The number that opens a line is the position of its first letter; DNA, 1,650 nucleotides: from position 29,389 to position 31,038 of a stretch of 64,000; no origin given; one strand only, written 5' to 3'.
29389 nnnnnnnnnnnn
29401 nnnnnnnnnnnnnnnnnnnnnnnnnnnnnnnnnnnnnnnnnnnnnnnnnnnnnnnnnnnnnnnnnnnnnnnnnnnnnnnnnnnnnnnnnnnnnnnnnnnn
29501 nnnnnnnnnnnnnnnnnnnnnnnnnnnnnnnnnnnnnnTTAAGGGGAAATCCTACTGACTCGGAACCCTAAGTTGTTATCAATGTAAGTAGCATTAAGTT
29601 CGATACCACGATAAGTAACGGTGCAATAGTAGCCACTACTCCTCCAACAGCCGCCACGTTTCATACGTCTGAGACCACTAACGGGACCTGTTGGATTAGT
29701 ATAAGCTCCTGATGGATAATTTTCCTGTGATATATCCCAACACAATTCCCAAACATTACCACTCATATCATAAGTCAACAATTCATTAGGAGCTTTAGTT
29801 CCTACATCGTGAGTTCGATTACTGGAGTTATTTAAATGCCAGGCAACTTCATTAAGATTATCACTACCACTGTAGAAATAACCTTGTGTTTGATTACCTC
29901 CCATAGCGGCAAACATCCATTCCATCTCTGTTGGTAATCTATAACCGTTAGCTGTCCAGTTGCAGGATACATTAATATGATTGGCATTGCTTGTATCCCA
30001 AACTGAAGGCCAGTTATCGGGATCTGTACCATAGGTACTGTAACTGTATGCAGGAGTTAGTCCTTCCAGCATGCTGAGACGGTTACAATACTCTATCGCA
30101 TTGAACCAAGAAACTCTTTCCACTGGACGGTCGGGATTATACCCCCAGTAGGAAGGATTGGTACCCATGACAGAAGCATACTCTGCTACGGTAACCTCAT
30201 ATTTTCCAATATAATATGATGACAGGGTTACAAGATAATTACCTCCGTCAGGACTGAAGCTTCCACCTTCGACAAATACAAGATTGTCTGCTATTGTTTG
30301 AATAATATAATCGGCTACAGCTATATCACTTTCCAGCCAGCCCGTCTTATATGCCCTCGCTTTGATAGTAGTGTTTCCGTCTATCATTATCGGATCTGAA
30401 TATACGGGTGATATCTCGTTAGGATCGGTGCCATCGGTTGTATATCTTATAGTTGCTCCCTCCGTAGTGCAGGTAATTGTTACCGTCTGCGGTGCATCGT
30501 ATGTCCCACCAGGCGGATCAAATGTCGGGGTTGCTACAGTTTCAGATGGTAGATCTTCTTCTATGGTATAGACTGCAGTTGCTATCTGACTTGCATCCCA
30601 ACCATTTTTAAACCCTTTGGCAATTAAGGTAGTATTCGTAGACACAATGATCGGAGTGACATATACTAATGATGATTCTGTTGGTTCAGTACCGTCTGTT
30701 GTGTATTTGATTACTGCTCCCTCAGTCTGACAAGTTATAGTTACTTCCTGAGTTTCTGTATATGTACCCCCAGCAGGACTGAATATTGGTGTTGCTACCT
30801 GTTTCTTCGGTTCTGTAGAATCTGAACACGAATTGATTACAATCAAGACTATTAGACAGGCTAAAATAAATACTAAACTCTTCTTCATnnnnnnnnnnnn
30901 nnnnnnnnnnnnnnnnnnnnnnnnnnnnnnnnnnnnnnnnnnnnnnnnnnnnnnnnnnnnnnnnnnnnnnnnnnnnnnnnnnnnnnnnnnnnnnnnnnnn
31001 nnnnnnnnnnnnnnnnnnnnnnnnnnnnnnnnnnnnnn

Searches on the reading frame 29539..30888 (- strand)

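Call 48: search_protein_families(library=pfam, proteins=[window:29539-30888:-], max_evalue=0.00001)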
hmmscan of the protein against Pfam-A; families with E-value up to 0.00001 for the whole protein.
window:29539-30888:- (449 aa): 3 families
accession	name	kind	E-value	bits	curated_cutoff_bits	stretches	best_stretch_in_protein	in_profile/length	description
PF13290.12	CHB_HEX_C_1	-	3.2e-43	146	22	2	125-188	1-64/67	Chitobiase/beta-hexosaminidase C-terminal domain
PF03781.23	FGE-sulfatase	-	4e-32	112.3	23.3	1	204-444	6-253/255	Sulfatase-modifying factor enzyme 1-like domain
PF13287.12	Fn3_assoc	-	5.5e-30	103.7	23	2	136-194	1-59/59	Fn3 associated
